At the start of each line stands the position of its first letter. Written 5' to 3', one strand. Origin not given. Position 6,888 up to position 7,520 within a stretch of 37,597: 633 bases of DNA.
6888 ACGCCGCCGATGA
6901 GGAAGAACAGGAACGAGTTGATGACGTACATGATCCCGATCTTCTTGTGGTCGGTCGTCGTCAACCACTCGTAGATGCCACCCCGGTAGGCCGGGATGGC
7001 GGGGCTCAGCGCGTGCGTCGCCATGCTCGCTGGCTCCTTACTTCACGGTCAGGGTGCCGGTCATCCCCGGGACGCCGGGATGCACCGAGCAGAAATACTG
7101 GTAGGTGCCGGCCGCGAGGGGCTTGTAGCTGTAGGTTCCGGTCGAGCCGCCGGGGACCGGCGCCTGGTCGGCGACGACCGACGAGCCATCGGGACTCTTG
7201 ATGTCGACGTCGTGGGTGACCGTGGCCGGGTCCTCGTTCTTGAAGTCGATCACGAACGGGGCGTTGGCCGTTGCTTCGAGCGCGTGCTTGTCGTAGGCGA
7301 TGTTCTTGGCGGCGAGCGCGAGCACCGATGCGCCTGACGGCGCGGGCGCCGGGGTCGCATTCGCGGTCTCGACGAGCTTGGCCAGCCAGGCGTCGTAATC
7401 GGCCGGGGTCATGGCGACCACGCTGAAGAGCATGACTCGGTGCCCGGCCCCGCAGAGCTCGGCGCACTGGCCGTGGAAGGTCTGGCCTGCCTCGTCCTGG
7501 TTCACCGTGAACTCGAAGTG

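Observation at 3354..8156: aa3-type oxidase operon carrying two paralogous type-1 copper (cupredoxin) domains and no cytochrome c module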

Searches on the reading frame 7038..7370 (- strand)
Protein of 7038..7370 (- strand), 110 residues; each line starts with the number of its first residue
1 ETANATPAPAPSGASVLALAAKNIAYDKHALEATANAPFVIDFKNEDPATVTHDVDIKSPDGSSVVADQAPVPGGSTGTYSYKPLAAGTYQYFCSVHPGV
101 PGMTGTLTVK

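Call 6: search_solved_structures(query=window:7038-7370:-, max_evalue=1, show_alignments=3)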
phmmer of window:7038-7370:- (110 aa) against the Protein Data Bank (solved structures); distinct sequences matched with E-value up to 1: 88 (the best 60 are shown).
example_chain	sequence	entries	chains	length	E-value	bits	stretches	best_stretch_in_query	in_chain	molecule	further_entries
2aan_A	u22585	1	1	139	1.8e-05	28.4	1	60-109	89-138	auracyanin A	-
1kbv_A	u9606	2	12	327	2e-05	28.3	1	40-98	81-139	Major outer membrane protein PAN 1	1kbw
5tb7_A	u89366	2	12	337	2.2e-05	28.1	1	40-98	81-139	Nitrite reductase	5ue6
6yez_P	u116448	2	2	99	2.3e-05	28.1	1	22-109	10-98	Plastocyanin, chloroplastic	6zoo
1ov8_A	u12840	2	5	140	9.5e-05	26.1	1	57-109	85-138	Auracyanin B | PROTEIN (AURACYANIN)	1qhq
2hx7_A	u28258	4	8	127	0.0017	22.1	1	53-110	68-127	Azurin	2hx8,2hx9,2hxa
6kol_A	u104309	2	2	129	0.002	21.8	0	17-73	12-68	Blue (Type 1) copper domain protein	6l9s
2dv6_A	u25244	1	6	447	0.0031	21.2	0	41-101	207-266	Nitrite reductase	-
2plt_A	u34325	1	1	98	0.0045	20.7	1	70-109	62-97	PLASTOCYANIN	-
6tfd_A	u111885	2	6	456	0.0061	20.3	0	41-102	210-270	Copper-containing nitrite reductase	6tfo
1pla_A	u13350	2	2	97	0.013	19.2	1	40-109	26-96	PLASTOCYANIN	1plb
7zqe_M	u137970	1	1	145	0.019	18.7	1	48-109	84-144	Plastocyanin, chloroplastic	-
2zoo_A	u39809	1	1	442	0.021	18.6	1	43-98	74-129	Probable nitrite reductase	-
1ylb_B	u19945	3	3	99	0.021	18.5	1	48-109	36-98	Plastocyanin, chloroplast | PLASTOCYANIN | Plastocyanin, chloroplastic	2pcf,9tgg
1ag6_A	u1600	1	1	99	0.021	18.5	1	48-109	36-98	PLASTOCYANIN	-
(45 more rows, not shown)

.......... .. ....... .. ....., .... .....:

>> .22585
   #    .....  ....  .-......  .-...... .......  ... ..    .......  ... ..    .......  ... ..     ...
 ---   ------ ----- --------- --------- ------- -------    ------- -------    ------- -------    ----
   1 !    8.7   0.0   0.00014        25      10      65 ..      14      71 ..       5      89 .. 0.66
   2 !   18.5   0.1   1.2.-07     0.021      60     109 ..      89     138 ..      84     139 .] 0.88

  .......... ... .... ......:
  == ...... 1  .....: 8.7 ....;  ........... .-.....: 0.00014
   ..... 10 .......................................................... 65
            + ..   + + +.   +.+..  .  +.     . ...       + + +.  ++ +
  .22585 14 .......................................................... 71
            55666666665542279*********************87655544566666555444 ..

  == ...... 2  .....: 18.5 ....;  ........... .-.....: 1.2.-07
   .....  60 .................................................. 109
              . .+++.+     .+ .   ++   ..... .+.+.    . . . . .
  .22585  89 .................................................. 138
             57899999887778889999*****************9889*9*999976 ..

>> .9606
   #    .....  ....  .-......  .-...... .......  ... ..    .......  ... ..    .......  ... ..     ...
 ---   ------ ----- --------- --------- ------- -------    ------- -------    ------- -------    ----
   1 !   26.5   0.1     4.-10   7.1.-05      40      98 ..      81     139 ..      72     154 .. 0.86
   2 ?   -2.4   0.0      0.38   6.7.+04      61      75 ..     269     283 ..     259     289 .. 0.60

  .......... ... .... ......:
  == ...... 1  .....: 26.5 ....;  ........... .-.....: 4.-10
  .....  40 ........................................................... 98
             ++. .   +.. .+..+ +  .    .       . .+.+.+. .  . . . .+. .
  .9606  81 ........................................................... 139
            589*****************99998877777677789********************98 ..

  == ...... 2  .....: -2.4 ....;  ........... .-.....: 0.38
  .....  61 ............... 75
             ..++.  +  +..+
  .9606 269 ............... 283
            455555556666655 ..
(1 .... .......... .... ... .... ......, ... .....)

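Call 45: find_homologous_proteins(query=A3, max_evalue=0.00001)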
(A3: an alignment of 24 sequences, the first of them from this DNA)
Query A3 (24 sequences) (100 aa, profile of the alignment): 1449 proteins with E <= 0.00001 among 2700 candidates; the best 120 are listed.
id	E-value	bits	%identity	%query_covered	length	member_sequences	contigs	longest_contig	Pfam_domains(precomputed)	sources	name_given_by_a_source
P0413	8.5e-40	153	37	91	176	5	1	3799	PF00127.27,PF13473.13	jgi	jgi:plastocyanin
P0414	9.4e-40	153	41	75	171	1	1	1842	PF00127.27,PF13473.13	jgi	jgi:plastocyanin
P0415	8.7e-39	150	34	86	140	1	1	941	PF00127.27,PF13473.13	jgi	jgi:plastocyanin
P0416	2.9e-37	145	33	96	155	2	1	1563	PF00127.27,PF13473.13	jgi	-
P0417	1.8e-36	142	34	99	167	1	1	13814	PF00127.27,PF13473.13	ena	-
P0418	1.7e-34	136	33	95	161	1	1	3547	PF00127.27,PF13473.13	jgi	jgi:plastocyanin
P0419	1.9e-33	133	45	96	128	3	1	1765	PF00127.27,PF13473.13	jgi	jgi:plastocyanin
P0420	4.0e-33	132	42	100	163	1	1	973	PF00127.27,PF13473.13,PF18962.8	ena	-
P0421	7.3e-33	131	45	100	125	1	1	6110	PF00127.27,PF13473.13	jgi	jgi:plastocyanin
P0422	7.7e-33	131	42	97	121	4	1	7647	PF00127.27,PF13473.13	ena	-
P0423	8.1e-33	131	49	95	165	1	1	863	PF00127.27,PF13473.13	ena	-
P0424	1.1e-32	130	39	99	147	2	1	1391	PF00127.27,PF13473.13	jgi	jgi:plastocyanin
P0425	1.1e-32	130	51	96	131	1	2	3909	PF13473.13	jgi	jgi:plastocyanin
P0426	1.2e-32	130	41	91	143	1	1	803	PF00127.27,PF13473.13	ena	-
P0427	1.7e-32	130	49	94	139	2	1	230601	PF00127.27,PF13473.13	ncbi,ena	-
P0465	1.4e-31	127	50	96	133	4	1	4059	PF00127.27,PF13473.13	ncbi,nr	ncbi:MAG: cupredoxin domain-containing protein, partial [Candidatus Limnocylindrales bacterium]|nr:c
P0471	1.6e-31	126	51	96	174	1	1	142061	PF00127.27,PF13473.13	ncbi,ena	-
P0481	2.5e-31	126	49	96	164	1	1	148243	PF00127.27,PF13473.13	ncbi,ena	-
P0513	1.2e-30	124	43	95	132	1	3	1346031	PF00127.27,PF13473.13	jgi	jgi:plastocyanin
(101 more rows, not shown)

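Call 46: find_encoding_contigs(protein=P0471, flank=10000, max_places=2)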
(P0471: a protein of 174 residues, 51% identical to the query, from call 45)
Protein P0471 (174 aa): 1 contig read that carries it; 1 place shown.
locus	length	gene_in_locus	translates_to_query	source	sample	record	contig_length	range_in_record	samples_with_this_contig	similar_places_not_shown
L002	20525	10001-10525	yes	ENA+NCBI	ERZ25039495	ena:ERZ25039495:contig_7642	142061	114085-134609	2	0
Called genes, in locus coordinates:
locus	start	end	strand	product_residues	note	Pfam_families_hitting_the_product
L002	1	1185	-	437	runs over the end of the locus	PF01053:Cys_Met_Meta_PP, PF01041:DegT_DnrJ_EryC1 (weak)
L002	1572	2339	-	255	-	-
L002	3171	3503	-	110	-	-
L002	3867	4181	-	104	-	-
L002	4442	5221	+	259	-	PF08239:SH3_3 (faint)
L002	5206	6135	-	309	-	PF01555:N6_N4_Mtase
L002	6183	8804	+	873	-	PF13191:AAA_16, PF13424:TPR_12 (faint)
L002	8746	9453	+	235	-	PF00196:GerE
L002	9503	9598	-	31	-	-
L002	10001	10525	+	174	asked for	PF13473:Cupredoxin_1, PF00127:Copper-bind (weak)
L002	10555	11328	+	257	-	PF01411:tRNA-synt_2c, PF07973:tRNA_SAD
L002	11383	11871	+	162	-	PF04073:tRNA_edit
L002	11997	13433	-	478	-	PF02233:PNTB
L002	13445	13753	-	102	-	PF12769:PNTB_4TM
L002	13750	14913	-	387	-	PF05222:AlaDh_PNT_N, PF02826:2-Hacid_dh_C (faint), PF01262:AlaDh_PNT_C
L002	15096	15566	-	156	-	PF13279:4HBT_2, PF03061:4HBT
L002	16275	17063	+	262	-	-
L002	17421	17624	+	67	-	PF08747:BrxB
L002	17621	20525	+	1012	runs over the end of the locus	-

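Call 69: find_encoding_contigs(protein=P0481, flank=8000, max_places=1)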
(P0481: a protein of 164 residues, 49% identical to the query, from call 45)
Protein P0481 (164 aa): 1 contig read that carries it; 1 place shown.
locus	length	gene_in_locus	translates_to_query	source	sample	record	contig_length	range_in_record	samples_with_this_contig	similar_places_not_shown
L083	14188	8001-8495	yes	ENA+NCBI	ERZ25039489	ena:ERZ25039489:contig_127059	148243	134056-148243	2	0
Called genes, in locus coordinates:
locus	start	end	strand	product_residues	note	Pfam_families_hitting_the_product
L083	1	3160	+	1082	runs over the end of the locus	-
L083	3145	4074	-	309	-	PF01555:N6_N4_Mtase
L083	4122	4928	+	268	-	PF13191:AAA_16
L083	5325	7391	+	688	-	PF13424:TPR_12 (weak), PF00196:GerE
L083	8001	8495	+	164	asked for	PF13473:Cupredoxin_1, PF00127:Copper-bind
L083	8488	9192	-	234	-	-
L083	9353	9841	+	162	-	PF04073:tRNA_edit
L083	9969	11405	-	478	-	PF02233:PNTB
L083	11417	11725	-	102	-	PF12769:PNTB_4TM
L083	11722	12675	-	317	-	PF05222:AlaDh_PNT_N, PF01262:AlaDh_PNT_C, PF02826:2-Hacid_dh_C (faint)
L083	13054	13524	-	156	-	PF13279:4HBT_2, PF03061:4HBT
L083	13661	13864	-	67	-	-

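Call 70: find_encoding_contigs(protein=P0427, flank=8000, max_places=1)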
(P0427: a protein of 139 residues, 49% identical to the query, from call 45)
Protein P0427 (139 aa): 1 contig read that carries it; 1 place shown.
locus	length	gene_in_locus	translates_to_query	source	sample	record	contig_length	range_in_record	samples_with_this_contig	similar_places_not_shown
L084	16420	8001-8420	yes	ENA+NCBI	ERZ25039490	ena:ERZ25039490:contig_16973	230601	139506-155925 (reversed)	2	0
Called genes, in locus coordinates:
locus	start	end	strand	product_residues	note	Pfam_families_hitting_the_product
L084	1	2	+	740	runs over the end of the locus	PF01078:Mg_chelatase (faint), PF00005:ABC_tran, PF02463:SMC_N (faint), PF13191:AAA_16 (faint), PF13304:AAA_21 (faint), PF13401:AAA_22 (faint), PF00005:ABC_tran, PF02361:CbiQ, +4 more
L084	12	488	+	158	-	PF08534:Redoxin, PF00578:AhpC-TSA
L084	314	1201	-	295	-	-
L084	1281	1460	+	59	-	-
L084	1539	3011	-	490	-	-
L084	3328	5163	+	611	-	PF12797:Fer4_2 (faint), PF14691:Fer4_20, PF07992:Pyr_redox_2, PF13450:NAD_binding_8 (weak), PF00037:Fer4 (weak), PF12838:Fer4_7, PF13187:Fer4_9 (weak), PF00037:Fer4, +6 more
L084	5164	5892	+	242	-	PF00033:Cytochrome_B, PF14358:DUF4405 (weak), PF13631:Cytochrom_B_N_2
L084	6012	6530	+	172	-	-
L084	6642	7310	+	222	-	PF00355:Rieske (weak)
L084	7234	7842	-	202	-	-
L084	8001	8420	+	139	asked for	PF13473:Cupredoxin_1, PF00127:Copper-bind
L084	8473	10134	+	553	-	PF13415:Beta-prop_FBX42 (faint), PF24681:Kelch_KLHDC2_KLHL20_DRC7 (weak), PF01344:Kelch_1 (faint), PF07646:Kelch_2 (faint), PF24681:Kelch_KLHDC2_KLHL20_DRC7 (weak)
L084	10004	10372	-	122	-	PF00581:Rhodanese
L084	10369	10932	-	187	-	PF03745:DUF309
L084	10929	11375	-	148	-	PF09969:DUF2203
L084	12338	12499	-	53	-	-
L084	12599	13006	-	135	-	-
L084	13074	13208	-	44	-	-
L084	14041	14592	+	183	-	PF12680:SnoaL_2 (weak)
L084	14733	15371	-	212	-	PF20408:Abhydrolase_11, PF12146:Hydrolase_4 (faint), PF00561:Abhydrolase_1 (faint), PF12697:Abhydrolase_6 (weak), PF08386:Abhydrolase_4 (weak)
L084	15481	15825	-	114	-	-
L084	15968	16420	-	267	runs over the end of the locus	-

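Call 71: find_encoding_contigs(protein=P0513, flank=8000, max_places=1)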
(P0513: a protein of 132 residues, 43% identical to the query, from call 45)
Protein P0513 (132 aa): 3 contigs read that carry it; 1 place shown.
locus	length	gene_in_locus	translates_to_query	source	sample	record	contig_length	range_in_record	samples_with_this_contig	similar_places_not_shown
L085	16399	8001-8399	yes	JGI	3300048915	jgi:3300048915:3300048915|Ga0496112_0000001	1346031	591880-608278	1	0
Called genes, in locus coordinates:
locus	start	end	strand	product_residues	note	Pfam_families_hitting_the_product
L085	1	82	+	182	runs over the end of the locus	PF14026:SCO4226-like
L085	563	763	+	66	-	-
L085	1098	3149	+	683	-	-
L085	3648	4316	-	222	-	PF00072:Response_reg, PF08281:Sigma70_r4_2, PF00196:GerE, PF04545:Sigma70_r4 (faint)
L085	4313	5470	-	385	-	PF07730:HisKA_3, PF02518:HATPase_c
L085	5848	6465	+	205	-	-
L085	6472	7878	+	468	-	PF01569:PAP2 (weak), PF22778:VCPO_2nd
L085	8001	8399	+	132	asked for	PF13473:Cupredoxin_1, PF00127:Copper-bind (weak)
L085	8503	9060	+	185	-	-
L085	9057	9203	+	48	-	-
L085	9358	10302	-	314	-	PF00072:Response_reg, PF00990:GGDEF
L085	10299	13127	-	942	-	PF08447:PAS_3, PF00989:PAS (weak), PF08448:PAS_4, PF00512:HisKA, PF02518:HATPase_c, PF00072:Response_reg, PF01627:Hpt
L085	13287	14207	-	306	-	PF02311:AraC_binding, PF12833:HTH_18, PF00165:HTH_AraC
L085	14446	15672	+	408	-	PF07690:MFS_1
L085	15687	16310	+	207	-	PF01810:LysE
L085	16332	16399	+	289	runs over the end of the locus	PF19459:DUF5996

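Call 72: search_protein_families(library=pfam, proteins=[L084:3328-5163:+, L084:5164-5892:+, L084:6012-6530:+, L084:6642-7310:+, L084:7234-7842:-, L084:8001-8420:+, L084:8473-10134:+, L084:1539-3011:-, L084:314-1201:-], max_evalue=0.01)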
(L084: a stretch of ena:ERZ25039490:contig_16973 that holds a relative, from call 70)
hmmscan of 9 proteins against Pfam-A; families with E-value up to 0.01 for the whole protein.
L084:3328-5163:+ (611 aa): 21 families
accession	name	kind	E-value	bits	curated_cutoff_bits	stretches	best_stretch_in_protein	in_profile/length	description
PF07992.20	Pyr_redox_2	-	7.9e-25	88.3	26.1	1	116-408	2-288/291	Pyridine nucleotide-disulphide oxidoreductase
PF14691.11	Fer4_20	-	1.3e-17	64.1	25.8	1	19-101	25-111/113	Dihydroprymidine dehydrogenase domain II, 4Fe-4S cluster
PF00037.32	Fer4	-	3.2e-12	46.2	21.1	2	553-575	2-24/24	4Fe-4S binding domain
PF12838.12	Fer4_7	-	1.1e-10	42.2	27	1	507-573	1-52/52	4Fe-4S dicluster domain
PF13237.11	Fer4_10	-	4.6e-09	36.5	25.5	2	552-580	2-31/53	4Fe-4S dicluster domain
PF13187.11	Fer4_9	-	2.9e-08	34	27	1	507-574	1-52/52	4Fe-4S dicluster domain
PF12797.12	Fer4_2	-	2.8e-07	30.5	24.5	2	501-520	3-22/22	4Fe-4S binding domain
PF13484.11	Fer4_16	-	4.7e-07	30.9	30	2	558-582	1-25/66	4Fe-4S double cluster binding domain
PF13738.12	Pyr_redox_3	-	1.3e-06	28.3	30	0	242-279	163-198/305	Pyridine nucleotide-disulphide oxidoreductase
PF00070.33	Pyr_redox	-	2.1e-06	28.6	22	0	246-319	1-78/82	Pyridine nucleotide-disulphide oxidoreductase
PF13450.12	NAD_binding_8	-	3.7e-06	27.6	21.9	1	119-153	1-35/68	NAD(P)-binding Rossmann-like domain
PF13459.11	Fer4_15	-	1.3e-05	26.2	22.4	0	554-578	3-26/66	4Fe-4S single cluster domain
PF12837.12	Fer4_6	-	1.9e-05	24.8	25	2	504-523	5-24/24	4Fe-4S binding domain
PF14697.11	Fer4_21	-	0.00021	21.8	35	1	553-576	35-59/59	4Fe-4S dicluster domain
PF01266.30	DAO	-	0.00027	21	27.9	1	116-151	1-37/353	FAD dependent oxidoreductase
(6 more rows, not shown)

L084:5164-5892:+ (242 aa): 4 families
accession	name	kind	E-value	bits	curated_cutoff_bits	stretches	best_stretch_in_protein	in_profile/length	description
PF00033.24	Cytochrome_B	-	5.6e-44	150.7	27.2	1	55-235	9-188/189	Cytochrome b/b6/petB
PF13631.11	Cytochrom_B_N_2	-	2e-33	116.2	27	1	117-237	1-121/169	Cytochrome b(N-terminal)/b6/petB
PF14358.11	DUF4405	-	5.9e-07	30.3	26.7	1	65-128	5-63/66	Domain of unknown function (DUF4405)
PF01292.26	Ni_hydr_CYTB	-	0.00034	20.9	30.1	1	23-135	67-167/179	Prokaryotic cytochrome b561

L084:6012-6530:+ (172 aa): 0 families

L084:6642-7310:+ (222 aa): 1 family
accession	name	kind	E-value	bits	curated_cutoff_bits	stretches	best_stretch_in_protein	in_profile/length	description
PF00355.32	Rieske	-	3.2e-07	30.6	20.3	1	129-178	36-84/88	Rieske [2Fe-2S] domain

L084:7234-7842:- (202 aa): 0 families

L084:8001-8420:+ (139 aa): 2 families
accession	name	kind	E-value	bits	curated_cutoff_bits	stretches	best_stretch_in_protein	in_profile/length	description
PF13473.12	Cupredoxin_1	-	3e-13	50.1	27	1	46-138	20-104/104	Cupredoxin-like domain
PF00127.26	Copper-bind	-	1.5e-08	35.4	21.2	1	47-139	3-99/99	Copper binding proteins, plastocyanin/azurin family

L084:8473-10134:+ (553 aa): 6 families
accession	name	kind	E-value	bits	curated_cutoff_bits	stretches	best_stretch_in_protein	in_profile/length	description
PF24681.1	Kelch_KLHDC2_KLHL20_DRC7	-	6.4e-14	52.2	50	2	217-359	48-182/221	KLHDC2/KLHL20/DRC7 Kelch-repeats domain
PF01344.31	Kelch_1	-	1e-13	51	20.1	1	164-195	1-31/46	Kelch motif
PF07646.21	Kelch_2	-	1.1e-06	28.7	21.3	0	114-141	2-31/48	Kelch motif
PF24996.1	NANM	-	0.00057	19.3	45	0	259-349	40-125/350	N-acetylneuraminate epimerase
PF24981.1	Beta-prop_ATRN-LZTR1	-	0.0017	18.1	50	0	262-290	30-58/289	Attractin/LZTR1 beta-propeller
PF25210.1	Kelch_FKB95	-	0.0029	17.7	70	0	111-186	30-101/268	FKB95, Kelch-repeats domain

L084:1539-3011:- (490 aa): 0 families

L084:314-1201:- (295 aa): 0 families

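Call 76: find_related_loci(query=L084:5164-5889:+, collection=metagenome_contigs, flank=6000)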
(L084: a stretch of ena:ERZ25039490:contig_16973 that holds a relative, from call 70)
Query L084:5164-5889:+ (242 aa) in metagenome_contigs; peptide patterns used: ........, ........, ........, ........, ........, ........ (x = any residue, [..] = any of these).
600 stretches matched a pattern (row limit reached: there are more); 592 encode a relative of the query (tblastn E <= 1e-3); the best 80 are kept; 80 distinct loci.
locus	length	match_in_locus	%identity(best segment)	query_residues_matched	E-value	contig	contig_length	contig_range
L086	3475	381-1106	98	1-242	4e-165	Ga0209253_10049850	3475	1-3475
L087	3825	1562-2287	96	1-242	7e-162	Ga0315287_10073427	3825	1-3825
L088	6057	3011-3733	93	2-242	8e-152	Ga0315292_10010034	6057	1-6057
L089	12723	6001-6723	92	2-242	5e-150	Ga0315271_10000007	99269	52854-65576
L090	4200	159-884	90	1-242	1e-151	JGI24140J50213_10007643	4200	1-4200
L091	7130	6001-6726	90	1-242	2e-147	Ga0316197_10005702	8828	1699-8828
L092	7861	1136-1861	90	1-242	3e-147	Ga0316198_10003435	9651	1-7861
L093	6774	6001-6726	88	1-242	6e-145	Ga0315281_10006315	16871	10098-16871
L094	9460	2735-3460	88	1-242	3e-145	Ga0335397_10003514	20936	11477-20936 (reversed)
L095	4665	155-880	88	1-242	1e-146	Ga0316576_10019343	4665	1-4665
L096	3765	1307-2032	87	1-242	4e-148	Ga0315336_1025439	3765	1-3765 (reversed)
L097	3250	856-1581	87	1-242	2e-149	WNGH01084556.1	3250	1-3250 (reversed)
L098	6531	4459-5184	86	1-242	4e-143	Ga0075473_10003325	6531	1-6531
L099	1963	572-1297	86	1-242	3e-152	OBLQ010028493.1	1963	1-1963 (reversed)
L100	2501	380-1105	86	1-242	4e-150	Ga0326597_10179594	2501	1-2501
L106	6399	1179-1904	84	1-242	2e-139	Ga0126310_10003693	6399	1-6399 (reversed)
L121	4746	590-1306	69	1-242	1e-116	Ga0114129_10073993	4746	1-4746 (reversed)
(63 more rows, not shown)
